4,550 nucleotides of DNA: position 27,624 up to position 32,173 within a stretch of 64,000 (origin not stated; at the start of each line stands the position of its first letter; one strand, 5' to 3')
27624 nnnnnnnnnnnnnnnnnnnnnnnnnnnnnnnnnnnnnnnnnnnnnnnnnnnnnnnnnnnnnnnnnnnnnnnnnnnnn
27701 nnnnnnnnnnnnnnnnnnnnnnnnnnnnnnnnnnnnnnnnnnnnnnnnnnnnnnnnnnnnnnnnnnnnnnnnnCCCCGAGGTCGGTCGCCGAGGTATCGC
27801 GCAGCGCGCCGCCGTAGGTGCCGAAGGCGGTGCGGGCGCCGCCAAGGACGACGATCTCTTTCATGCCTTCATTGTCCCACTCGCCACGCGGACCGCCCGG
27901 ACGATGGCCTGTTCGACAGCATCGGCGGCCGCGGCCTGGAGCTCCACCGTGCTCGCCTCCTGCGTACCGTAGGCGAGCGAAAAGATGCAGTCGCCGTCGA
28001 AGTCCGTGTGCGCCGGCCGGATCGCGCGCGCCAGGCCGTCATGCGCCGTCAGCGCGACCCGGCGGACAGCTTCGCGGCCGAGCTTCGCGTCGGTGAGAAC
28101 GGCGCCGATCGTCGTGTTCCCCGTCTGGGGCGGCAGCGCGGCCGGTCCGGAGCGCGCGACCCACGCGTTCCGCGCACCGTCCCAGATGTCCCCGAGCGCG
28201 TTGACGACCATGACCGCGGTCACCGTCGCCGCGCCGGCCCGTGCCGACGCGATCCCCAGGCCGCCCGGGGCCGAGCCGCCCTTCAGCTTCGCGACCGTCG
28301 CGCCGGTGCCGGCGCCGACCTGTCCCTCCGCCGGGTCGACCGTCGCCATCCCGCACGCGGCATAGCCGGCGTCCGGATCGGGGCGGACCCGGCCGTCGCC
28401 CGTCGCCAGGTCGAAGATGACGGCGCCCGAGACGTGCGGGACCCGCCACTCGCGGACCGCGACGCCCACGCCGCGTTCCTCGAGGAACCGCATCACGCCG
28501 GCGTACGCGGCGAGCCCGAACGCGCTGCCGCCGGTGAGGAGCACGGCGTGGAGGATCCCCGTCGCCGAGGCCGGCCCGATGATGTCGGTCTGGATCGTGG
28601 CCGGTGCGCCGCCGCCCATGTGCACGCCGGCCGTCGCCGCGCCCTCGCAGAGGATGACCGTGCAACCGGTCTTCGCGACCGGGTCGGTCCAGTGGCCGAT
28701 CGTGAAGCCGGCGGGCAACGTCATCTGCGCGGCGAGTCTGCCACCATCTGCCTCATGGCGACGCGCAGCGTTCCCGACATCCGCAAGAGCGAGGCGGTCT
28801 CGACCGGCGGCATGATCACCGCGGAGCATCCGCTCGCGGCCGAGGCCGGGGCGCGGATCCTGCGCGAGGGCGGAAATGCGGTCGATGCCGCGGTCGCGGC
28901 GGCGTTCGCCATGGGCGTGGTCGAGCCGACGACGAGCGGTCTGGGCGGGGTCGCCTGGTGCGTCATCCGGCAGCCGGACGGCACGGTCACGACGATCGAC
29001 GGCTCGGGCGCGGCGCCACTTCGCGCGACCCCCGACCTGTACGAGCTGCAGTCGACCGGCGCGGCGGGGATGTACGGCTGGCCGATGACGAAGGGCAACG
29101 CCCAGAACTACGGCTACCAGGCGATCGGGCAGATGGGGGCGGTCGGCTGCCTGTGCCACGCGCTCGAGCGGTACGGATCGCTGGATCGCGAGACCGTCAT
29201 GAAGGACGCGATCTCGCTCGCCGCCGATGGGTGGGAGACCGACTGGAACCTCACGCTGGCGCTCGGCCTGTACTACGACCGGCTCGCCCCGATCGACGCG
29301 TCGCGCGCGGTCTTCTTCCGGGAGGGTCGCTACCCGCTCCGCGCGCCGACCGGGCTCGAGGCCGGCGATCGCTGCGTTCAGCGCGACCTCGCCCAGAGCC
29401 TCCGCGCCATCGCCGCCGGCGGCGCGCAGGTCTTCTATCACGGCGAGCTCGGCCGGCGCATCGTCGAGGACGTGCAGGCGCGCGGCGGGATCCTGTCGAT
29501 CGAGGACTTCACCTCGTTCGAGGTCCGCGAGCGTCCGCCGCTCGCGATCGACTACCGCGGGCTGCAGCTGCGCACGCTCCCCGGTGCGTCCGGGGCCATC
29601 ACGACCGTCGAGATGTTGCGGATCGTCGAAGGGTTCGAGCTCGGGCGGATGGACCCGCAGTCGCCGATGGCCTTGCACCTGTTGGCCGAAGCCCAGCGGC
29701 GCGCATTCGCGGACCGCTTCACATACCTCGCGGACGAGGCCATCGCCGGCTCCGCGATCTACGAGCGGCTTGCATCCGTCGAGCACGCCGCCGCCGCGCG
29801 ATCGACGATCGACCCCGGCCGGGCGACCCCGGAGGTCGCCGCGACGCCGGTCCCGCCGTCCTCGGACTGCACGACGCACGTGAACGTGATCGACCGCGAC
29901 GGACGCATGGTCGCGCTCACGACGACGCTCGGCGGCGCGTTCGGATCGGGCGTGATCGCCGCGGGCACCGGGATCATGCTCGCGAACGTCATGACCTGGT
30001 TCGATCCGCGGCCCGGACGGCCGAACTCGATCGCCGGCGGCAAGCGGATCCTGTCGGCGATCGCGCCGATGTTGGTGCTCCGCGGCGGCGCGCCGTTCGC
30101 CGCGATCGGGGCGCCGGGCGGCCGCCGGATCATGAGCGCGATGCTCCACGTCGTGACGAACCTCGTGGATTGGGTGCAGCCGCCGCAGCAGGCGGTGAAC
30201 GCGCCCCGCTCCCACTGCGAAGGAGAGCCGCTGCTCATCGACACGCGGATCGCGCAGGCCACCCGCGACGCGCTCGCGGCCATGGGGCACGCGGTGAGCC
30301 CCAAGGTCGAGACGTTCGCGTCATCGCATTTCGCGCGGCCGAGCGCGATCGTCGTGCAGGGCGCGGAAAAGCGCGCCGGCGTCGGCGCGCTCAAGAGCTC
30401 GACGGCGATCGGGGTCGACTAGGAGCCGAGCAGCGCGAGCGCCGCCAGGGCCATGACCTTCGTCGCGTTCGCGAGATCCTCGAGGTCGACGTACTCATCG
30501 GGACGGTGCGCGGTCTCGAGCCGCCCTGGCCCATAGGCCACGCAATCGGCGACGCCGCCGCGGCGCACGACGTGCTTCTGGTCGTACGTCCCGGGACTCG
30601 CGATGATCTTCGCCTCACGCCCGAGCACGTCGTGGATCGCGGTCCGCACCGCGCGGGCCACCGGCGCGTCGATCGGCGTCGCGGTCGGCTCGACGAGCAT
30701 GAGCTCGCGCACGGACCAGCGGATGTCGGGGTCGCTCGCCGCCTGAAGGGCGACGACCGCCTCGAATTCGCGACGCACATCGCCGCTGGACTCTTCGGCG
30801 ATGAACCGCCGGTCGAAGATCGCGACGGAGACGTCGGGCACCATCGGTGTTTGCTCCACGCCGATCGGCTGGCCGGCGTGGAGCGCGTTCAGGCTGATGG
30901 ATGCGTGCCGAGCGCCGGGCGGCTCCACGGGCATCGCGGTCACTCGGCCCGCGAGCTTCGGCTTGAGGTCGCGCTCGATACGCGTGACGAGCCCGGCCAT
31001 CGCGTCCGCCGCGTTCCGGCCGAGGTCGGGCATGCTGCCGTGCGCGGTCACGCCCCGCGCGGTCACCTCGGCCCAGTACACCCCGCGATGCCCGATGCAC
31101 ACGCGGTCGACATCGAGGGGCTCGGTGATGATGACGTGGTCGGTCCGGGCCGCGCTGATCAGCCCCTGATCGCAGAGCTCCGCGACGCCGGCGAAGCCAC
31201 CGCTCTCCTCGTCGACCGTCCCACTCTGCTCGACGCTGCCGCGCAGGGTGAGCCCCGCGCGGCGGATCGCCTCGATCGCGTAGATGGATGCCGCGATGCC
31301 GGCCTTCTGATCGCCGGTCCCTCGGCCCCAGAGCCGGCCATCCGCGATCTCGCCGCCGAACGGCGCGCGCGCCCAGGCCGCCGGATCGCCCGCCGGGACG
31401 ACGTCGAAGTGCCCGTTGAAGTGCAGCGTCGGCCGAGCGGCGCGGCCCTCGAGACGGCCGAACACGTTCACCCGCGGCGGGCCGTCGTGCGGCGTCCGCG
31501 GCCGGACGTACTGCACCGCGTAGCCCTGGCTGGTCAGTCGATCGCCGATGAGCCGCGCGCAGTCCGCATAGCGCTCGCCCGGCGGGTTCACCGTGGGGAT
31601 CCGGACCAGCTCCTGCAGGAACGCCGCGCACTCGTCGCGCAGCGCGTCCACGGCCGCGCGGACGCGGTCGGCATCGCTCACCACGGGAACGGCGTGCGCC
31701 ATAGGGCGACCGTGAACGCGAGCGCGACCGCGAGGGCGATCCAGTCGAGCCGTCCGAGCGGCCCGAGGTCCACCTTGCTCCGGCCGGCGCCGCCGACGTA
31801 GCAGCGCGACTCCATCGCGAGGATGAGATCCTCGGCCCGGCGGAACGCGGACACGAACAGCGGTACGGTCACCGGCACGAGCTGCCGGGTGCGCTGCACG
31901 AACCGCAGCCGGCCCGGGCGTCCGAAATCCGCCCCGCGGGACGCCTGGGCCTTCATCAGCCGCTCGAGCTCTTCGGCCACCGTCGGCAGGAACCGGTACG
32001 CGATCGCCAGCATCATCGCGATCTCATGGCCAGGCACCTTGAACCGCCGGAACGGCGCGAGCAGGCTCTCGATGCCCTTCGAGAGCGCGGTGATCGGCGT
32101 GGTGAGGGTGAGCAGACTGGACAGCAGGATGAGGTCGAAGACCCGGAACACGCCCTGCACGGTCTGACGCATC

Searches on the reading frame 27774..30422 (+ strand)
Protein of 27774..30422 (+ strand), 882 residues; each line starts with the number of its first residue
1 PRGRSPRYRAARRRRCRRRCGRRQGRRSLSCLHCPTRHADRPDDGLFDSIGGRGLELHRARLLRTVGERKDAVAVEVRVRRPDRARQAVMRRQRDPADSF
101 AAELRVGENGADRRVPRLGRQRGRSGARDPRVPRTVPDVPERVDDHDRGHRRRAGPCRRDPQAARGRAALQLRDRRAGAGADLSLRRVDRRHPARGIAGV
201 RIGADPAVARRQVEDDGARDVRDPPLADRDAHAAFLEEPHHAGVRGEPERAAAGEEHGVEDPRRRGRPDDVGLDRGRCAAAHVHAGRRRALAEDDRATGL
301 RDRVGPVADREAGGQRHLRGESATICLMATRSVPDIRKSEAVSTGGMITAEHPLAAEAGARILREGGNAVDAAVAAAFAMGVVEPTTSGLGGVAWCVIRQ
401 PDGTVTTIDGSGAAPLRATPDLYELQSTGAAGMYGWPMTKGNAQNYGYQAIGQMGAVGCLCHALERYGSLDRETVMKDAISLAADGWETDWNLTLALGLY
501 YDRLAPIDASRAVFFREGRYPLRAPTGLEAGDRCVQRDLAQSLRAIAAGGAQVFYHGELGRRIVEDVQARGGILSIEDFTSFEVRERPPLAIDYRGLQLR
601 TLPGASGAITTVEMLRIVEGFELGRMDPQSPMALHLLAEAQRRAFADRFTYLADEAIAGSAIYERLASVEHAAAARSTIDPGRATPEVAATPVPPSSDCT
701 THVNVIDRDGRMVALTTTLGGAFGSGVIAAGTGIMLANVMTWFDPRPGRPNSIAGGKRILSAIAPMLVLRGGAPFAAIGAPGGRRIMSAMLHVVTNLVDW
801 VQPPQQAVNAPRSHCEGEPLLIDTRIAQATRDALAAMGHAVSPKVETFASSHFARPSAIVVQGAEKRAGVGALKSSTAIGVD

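Call 64: search_protein_families(library=pfam, proteins=[window:27774-30422:+], max_evalue=0.00001)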
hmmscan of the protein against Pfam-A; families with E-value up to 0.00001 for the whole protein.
window:27774-30422:+ (882 aa): 1 family
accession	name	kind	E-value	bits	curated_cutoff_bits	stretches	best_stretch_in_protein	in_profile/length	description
PF01019.26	G_glu_transpept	-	7.2e-119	398.3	27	1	361-844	2-483/512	Gamma-glutamyltranspeptidase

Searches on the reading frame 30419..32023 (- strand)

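Call 64: search_protein_families(library=pfam, proteins=[window:30419-32023:-], max_evalue=0.00001)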
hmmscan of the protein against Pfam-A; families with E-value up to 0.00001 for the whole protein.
window:30419-32023:- (534 aa): 2 families
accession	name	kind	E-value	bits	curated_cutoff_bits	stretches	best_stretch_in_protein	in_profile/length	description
PF01546.33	Peptidase_M20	-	9.4e-36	124.1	24.6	1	202-528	2-204/206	Peptidase family M20/M25/M40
PF07687.19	M20_dimer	-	1.7e-12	47.7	21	1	310-427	1-102/107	Peptidase dimerisation domain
